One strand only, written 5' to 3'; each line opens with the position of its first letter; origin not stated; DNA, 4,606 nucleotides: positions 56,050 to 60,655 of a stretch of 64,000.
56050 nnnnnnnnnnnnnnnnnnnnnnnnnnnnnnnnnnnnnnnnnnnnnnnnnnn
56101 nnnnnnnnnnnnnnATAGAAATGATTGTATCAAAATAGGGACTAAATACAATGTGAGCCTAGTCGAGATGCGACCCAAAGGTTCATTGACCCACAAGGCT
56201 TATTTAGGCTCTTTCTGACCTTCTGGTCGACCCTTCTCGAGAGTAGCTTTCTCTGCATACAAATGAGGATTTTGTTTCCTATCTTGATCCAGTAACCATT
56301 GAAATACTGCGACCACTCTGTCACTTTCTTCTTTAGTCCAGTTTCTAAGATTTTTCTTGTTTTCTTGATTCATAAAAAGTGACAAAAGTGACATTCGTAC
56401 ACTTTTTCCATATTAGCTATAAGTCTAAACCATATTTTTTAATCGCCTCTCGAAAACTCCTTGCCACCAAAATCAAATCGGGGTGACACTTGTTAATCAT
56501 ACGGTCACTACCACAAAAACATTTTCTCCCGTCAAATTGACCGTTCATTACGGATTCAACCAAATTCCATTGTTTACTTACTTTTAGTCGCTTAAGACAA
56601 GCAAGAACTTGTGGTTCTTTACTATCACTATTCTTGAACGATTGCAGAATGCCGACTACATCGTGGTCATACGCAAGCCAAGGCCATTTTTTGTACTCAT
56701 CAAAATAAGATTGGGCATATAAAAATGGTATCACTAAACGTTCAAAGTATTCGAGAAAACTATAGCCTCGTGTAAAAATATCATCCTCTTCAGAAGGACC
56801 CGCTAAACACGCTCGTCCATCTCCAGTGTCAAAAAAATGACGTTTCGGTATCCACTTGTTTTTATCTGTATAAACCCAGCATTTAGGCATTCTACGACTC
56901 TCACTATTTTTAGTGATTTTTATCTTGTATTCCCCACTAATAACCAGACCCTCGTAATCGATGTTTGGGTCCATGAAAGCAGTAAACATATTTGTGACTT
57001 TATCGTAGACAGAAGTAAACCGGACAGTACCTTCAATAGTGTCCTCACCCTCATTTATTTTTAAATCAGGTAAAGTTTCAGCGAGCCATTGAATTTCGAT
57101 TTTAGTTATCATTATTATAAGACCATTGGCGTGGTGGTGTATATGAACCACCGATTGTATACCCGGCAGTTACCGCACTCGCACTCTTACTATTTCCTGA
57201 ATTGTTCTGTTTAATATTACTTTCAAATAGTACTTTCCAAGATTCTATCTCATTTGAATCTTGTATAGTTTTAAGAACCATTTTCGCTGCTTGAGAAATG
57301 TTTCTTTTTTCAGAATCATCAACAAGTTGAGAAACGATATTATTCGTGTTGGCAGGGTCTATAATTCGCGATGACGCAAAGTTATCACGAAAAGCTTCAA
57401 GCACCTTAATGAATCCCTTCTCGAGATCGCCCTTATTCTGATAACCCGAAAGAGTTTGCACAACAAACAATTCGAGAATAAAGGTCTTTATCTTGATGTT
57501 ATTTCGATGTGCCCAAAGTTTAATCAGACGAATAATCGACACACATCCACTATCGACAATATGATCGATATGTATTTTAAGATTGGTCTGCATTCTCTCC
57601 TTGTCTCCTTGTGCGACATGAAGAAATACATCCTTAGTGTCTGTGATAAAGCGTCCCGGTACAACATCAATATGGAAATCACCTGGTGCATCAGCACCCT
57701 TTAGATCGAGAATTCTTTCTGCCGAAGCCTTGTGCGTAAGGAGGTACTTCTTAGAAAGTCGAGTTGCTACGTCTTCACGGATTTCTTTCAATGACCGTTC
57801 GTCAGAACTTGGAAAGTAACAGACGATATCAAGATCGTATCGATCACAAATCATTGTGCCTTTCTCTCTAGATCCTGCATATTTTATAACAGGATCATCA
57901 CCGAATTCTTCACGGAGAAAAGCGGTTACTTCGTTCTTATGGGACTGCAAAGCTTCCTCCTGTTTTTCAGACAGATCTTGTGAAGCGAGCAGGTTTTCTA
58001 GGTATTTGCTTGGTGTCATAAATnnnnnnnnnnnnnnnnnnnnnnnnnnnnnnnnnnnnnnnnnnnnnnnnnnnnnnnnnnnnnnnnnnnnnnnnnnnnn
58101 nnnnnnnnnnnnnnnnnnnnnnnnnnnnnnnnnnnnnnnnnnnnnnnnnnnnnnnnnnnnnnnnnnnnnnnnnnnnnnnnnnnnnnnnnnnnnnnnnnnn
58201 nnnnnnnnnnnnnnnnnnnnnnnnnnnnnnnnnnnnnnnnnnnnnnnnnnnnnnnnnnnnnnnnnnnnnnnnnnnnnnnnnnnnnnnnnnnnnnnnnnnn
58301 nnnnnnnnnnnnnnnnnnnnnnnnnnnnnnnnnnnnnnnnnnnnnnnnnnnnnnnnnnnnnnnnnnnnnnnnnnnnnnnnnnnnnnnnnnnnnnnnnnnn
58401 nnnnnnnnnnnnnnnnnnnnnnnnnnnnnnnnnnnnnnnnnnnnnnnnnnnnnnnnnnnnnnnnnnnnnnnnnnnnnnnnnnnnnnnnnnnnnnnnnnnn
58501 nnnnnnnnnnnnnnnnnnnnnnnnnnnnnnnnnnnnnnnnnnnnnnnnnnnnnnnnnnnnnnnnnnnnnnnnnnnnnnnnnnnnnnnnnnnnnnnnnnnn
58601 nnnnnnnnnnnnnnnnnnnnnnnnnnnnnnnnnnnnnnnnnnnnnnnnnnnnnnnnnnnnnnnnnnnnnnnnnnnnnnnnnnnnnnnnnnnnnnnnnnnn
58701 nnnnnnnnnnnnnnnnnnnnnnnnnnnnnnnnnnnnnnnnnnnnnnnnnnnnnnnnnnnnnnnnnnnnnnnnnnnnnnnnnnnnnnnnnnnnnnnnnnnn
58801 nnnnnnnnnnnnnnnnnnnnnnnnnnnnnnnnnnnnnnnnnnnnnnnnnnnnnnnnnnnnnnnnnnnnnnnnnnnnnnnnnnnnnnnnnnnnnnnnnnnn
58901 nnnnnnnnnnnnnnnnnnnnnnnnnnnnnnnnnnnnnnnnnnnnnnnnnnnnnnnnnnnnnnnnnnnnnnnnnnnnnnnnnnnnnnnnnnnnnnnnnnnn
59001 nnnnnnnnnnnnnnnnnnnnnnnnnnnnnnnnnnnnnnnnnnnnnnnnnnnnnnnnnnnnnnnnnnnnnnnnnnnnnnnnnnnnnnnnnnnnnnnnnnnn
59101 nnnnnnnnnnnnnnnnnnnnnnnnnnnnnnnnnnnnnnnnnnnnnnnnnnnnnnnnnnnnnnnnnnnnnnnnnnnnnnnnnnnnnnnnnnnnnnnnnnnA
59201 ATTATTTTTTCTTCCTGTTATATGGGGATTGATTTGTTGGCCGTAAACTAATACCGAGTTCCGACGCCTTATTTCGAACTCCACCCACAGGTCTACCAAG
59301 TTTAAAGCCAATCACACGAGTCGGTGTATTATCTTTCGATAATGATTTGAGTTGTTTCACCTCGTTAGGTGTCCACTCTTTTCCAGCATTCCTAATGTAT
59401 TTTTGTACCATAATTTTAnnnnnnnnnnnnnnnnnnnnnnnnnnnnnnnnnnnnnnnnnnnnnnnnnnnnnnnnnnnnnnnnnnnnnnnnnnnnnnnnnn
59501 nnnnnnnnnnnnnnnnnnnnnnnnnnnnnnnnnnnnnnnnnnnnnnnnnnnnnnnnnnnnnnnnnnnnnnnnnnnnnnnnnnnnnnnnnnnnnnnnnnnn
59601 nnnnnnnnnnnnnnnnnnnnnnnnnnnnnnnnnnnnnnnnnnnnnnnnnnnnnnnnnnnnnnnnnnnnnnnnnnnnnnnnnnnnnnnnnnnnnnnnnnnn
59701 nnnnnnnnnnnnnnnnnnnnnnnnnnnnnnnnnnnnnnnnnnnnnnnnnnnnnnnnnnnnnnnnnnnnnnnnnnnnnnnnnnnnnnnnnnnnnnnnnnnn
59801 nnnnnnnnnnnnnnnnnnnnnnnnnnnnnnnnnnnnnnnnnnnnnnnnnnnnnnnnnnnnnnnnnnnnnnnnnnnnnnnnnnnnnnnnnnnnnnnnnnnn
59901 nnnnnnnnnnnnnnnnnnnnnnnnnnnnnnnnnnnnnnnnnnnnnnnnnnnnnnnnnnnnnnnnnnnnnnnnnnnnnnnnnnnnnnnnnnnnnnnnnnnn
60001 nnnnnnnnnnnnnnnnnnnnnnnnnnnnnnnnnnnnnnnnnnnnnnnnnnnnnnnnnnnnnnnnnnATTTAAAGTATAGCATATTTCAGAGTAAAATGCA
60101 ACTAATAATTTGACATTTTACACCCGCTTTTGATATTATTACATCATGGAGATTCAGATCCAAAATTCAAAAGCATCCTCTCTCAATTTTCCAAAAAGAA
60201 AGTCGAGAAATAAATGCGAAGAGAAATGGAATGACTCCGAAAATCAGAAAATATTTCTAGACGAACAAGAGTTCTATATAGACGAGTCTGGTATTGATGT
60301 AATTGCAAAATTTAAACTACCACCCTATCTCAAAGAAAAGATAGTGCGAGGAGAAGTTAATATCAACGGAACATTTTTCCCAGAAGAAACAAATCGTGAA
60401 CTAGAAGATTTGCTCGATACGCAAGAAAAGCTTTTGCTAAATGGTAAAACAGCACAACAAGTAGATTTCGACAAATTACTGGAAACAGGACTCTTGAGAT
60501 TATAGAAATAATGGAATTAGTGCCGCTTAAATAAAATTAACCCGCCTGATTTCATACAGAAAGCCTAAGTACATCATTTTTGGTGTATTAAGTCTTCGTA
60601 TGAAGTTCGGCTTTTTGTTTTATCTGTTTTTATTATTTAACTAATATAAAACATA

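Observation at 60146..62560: Prophage/defence-island context next to the CBASS-like operon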

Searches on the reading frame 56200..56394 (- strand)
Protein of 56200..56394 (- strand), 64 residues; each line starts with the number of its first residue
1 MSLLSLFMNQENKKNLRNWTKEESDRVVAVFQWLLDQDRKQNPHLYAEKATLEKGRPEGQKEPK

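Call 98: search_protein_families(library=pfam, proteins=[window:56200-56394:-], max_evalue=1)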
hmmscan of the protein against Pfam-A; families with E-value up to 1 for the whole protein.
window:56200-56394:- (64 aa): 0 families

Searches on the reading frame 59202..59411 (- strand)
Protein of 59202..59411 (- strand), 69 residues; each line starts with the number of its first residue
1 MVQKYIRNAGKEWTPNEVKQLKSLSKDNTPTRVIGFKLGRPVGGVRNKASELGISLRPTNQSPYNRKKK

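Call 3: search_protein_families(library=pfam, proteins=[window:59202-59411:-], max_evalue=0.01)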
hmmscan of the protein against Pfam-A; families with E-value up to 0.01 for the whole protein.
window:59202-59411:- (69 aa): 0 families

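Call 4: search_protein_families(library=phrogs, proteins=[window:59202-59411:-], max_evalue=0.01)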
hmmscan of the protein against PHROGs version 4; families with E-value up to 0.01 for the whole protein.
window:59202-59411:- (69 aa): 1 family
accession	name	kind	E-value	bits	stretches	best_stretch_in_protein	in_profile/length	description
phrog_323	-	transcription regulation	1.8e-09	38.6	1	9-62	145-198/319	transcriptional regulator, D5-like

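Call 84: search_protein_families(library=padloc, proteins=[window:59202-59411:-], max_evalue=0.001)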
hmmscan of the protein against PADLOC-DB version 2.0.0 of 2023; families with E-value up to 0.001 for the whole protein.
window:59202-59411:- (69 aa): 0 families

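Call 100: search_protein_families(library=ncbifam, proteins=[window:59202-59411:-], max_evalue=0.01)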
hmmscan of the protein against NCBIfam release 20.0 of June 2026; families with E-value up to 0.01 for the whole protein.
window:59202-59411:- (69 aa): 0 families

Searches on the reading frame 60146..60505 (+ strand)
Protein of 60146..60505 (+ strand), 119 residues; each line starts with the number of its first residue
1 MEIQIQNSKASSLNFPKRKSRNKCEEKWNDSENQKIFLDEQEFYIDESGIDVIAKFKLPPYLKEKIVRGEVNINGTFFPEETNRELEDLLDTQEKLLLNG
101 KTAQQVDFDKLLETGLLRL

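Call 3: search_protein_families(library=pfam, proteins=[window:60146-60505:+], max_evalue=0.01)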
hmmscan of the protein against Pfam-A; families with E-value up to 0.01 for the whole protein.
window:60146-60505:+ (119 aa): 0 families

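Call 4: search_protein_families(library=phrogs, proteins=[window:60146-60505:+], max_evalue=0.01)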
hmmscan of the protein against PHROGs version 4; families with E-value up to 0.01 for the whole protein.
window:60146-60505:+ (119 aa): 0 families

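Call 84: search_protein_families(library=padloc, proteins=[window:60146-60505:+], max_evalue=0.001)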
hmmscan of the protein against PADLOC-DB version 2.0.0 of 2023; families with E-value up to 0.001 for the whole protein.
window:60146-60505:+ (119 aa): 0 families

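Call 100: search_protein_families(library=ncbifam, proteins=[window:60146-60505:+], max_evalue=0.01)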
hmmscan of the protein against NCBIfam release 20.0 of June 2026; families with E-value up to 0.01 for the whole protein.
window:60146-60505:+ (119 aa): 0 families
